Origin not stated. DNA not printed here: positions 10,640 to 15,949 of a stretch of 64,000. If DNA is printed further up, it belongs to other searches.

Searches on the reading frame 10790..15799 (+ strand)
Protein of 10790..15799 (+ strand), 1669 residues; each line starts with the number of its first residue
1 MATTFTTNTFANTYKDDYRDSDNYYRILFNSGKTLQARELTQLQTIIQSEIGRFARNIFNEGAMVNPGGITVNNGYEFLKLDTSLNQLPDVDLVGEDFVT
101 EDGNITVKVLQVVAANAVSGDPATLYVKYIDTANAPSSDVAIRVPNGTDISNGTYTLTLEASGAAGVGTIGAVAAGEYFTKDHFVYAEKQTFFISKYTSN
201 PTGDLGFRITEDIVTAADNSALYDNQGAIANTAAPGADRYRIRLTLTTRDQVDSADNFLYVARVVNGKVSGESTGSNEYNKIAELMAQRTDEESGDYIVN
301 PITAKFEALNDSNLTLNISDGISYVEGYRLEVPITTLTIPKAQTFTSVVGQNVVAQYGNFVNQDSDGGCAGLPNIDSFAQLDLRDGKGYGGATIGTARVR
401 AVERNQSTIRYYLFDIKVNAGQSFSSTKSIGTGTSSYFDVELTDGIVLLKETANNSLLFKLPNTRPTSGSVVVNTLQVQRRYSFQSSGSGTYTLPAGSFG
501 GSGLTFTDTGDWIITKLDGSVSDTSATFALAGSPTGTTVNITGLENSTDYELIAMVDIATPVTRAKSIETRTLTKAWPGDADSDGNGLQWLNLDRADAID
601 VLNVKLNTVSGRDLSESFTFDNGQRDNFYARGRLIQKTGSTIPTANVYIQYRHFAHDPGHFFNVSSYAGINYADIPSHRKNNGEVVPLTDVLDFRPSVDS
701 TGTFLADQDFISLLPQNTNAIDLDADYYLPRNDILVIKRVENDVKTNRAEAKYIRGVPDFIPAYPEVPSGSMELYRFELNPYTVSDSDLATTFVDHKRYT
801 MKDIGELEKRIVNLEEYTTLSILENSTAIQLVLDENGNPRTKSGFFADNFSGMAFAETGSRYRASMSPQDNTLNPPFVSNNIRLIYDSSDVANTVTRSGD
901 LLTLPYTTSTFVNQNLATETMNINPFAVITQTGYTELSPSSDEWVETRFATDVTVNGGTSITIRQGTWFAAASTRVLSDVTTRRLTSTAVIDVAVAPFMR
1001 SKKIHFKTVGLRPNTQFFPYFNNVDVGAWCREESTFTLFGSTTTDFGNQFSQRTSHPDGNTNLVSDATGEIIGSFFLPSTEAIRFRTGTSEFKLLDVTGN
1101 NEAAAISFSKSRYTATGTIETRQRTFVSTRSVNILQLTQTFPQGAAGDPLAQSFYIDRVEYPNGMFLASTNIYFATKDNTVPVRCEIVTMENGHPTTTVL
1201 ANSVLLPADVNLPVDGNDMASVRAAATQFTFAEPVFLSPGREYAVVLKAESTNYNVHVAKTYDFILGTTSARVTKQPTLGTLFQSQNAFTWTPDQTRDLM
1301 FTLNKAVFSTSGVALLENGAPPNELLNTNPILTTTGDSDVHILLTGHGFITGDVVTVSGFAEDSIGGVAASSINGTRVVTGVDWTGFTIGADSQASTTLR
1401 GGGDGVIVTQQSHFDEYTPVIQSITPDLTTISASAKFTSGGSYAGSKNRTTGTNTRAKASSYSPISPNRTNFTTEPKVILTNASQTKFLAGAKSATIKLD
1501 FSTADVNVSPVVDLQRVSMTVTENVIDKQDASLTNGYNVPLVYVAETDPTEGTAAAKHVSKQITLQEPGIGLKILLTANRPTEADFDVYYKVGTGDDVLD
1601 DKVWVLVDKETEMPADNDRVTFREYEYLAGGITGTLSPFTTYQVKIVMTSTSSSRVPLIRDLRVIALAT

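Call 9: search_protein_families(library=phrogs, proteins=[window:10790-15799:+], max_evalue=0.00001)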
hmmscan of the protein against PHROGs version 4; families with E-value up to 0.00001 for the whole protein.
window:10790-15799:+ (1669 aa): 4 families
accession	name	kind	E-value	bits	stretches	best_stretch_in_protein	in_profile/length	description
phrog_358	-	unknown function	0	1116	3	447-1336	584-1604/2056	-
phrog_877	-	unknown function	1.9e-103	348.2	2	707-1316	376-940/1141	-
phrog_5986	-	unknown function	1.6e-41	143.4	1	1061-1311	7-218/409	-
phrog_17266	-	unknown function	1.7e-06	28.4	0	12-73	4-65/314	-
